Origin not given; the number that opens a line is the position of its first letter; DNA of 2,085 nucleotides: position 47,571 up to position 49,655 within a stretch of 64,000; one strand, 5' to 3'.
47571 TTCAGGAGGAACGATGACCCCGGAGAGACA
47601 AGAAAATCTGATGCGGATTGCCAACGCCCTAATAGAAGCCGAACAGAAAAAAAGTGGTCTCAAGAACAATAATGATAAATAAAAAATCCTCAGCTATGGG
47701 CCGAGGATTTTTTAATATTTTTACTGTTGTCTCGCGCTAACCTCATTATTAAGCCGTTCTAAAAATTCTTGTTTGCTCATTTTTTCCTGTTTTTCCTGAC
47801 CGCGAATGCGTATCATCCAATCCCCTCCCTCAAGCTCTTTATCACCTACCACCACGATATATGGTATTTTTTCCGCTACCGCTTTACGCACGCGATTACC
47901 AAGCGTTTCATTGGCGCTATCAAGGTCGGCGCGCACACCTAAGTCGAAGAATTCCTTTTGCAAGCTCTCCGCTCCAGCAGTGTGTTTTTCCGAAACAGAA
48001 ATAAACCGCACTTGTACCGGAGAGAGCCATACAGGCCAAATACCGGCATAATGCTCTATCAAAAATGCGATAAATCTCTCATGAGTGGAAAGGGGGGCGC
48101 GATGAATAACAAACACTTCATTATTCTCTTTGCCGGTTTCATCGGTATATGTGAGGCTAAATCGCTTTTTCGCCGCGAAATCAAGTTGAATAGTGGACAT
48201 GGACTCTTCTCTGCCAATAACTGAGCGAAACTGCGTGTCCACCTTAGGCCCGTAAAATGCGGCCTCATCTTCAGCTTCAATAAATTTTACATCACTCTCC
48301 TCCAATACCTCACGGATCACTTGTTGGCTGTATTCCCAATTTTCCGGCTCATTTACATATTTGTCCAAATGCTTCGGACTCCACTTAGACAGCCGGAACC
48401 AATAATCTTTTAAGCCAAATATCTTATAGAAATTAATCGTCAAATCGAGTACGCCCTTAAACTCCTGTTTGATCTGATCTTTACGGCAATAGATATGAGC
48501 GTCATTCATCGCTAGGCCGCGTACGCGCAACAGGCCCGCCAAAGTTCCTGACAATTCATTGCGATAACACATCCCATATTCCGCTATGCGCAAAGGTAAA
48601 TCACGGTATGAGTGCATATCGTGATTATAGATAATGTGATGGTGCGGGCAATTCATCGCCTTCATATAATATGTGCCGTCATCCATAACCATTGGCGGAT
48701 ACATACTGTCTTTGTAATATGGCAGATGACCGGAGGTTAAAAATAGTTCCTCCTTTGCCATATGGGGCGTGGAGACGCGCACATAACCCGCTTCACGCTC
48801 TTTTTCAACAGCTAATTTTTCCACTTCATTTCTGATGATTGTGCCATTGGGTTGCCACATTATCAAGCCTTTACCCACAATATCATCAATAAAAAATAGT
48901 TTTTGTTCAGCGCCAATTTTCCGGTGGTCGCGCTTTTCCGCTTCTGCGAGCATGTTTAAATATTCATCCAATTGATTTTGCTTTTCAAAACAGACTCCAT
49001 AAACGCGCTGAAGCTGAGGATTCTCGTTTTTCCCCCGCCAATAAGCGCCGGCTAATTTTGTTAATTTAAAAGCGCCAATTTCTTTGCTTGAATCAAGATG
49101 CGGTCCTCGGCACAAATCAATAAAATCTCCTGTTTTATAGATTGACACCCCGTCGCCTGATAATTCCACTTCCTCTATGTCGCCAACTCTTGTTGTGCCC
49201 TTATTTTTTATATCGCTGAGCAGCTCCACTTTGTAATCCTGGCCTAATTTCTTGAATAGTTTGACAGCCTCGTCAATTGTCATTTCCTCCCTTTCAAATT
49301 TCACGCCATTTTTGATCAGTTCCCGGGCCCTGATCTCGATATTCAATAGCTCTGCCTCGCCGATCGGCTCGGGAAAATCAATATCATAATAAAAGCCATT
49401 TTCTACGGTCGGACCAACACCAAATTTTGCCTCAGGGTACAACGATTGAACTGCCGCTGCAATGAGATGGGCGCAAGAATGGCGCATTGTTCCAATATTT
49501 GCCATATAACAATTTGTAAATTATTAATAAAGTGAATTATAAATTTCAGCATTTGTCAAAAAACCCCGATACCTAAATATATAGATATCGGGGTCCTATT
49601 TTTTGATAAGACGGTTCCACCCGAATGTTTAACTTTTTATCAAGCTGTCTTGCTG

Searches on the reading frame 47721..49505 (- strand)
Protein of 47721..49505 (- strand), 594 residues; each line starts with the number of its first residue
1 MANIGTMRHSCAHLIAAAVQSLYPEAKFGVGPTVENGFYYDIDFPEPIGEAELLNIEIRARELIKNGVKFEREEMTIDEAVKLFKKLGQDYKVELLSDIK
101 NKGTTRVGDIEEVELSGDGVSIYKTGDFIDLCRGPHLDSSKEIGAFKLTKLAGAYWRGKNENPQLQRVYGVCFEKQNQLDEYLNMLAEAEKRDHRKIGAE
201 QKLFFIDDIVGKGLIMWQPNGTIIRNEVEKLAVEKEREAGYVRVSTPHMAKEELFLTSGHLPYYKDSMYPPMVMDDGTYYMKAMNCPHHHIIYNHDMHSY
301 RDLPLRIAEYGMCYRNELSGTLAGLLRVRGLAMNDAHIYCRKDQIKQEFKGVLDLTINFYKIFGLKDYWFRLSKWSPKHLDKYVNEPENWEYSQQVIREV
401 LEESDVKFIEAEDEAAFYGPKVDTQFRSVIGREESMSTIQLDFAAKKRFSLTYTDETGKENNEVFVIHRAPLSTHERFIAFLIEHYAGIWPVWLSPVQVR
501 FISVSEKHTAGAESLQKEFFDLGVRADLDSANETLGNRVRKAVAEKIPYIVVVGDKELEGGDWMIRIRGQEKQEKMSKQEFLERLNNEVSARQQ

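Call 11: find_related_loci(query=window:47721-49505:-, collection=genome_contigs, flank=3000)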
Query window:47721-49505:- (594 aa) in genome_contigs; peptide patterns used: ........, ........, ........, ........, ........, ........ (x = any residue, [..] = any of these).
600 stretches matched a pattern (row limit reached: there are more); 598 encode a relative of the query (tblastn E <= 1e-3); the best 80 are kept; 80 distinct loci.
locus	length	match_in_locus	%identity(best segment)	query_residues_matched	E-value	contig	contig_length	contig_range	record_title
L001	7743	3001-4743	86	1-581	0e+0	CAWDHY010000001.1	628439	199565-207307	MAG: Candidatus Magasanikbacteria bacterium isolate MFD04716.bin.1.125 genome assembly, contig: contig_18216, whole geno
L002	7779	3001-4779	80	1-593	0e+0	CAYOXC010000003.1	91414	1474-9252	MAG TPA_asm: uncultured Gammaproteobacteria bacterium isolate SRP319275_co4_114 genome assembly, contig: NODE_118_length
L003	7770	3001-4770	75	7-593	0e+0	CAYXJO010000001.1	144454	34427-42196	MAG TPA_asm: uncultured Gammaproteobacteria bacterium isolate SRP263991_co4_11 genome assembly, contig: NODE_47_length_1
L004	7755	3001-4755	72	7-592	0e+0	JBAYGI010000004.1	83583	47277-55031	MAG: Candidatus Magasanikiibacteriota bacterium isolate SO_2016_GW1_121 scaffold00656_OW334_2016, whole genome shotgun s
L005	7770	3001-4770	59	6-593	0e+0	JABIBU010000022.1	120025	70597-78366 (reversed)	MAG: Candidatus Magasanikbacteria bacterium isolate SI048_bin34 k141_562706, whole genome shotgun sequence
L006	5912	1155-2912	55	7-592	0e+0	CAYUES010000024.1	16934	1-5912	MAG TPA_asm: uncultured Pseudomonadales bacterium isolate SRP329715_co2_11 genome assembly, contig: NODE_6526_length_169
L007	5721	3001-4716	49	6-592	0e+0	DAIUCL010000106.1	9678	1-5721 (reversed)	MAG TPA_asm: Chitinophagaceae bacterium isolate CTOTU10749 NODE_2309_length_9678_cov_10.228307, whole genome shotgun seq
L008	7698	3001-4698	49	9-589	0e+0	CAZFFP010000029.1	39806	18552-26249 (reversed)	MAG TPA_asm: uncultured Chitinophagaceae bacterium isolate SRP319275_co1_176 genome assembly, contig: NODE_762_length_39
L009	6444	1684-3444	47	3-587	0e+0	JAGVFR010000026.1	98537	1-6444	MAG: bacterium isolate DeMMO2_27 c_000000025817, whole genome shotgun sequence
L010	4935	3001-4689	49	7-569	0e+0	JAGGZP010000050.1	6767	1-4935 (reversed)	MAG: bacterium isolate AUK207 PB_MBMC_161_c_000000000026, whole genome shotgun sequence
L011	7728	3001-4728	46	4-594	0e+0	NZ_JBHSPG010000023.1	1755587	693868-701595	Thalassorhabdus alkalitolerans strain CGMCC 1.15772 velvet_auto_83_23, whole genome shotgun sequence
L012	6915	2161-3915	48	1-583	0e+0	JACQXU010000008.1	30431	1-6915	MAG: Candidatus Uhrbacteria bacterium isolate NC_groundwater_1523_Pr4_B-0.1um_41_4 SR1-18-B1_scaffold_117687, whole geno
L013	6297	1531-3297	48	4-589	0e+0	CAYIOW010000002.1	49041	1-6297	MAG TPA_asm: uncultured Gammaproteobacteria bacterium isolate ERP119705_co25_566 genome assembly, contig: NODE_230_lengt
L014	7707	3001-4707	48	6-589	0e+0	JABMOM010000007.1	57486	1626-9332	MAG: Flavobacteriales bacterium isolate bin.462 k141_1284893, whole genome shotgun sequence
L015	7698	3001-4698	47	7-589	4e-180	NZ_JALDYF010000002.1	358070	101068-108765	MAG: Psychrobacillus sp. isolate MCT-NIT-31 NODE_15_length_358070_cov_16.167560, whole genome shotgun sequence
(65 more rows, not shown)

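Call 12: search_protein_families(library=pfam, proteins=[window:47721-49505:-])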
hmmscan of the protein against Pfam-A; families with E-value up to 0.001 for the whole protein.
window:47721-49505:- (594 aa): 3 families
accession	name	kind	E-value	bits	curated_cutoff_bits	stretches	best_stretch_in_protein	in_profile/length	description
PF00587.30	tRNA-synt_2b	-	2.8e-35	122.4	29.3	1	277-486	9-179/179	tRNA synthetase class II core domain (G, H, P, S and T)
PF03129.25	HGTP_anticodon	-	4.2e-18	65.7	21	1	498-587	1-93/94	Anticodon binding domain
PF07973.19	tRNA_SAD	-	7.4e-16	58.3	24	1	120-169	1-44/44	Threonyl and Alanyl tRNA synthetase second additional domain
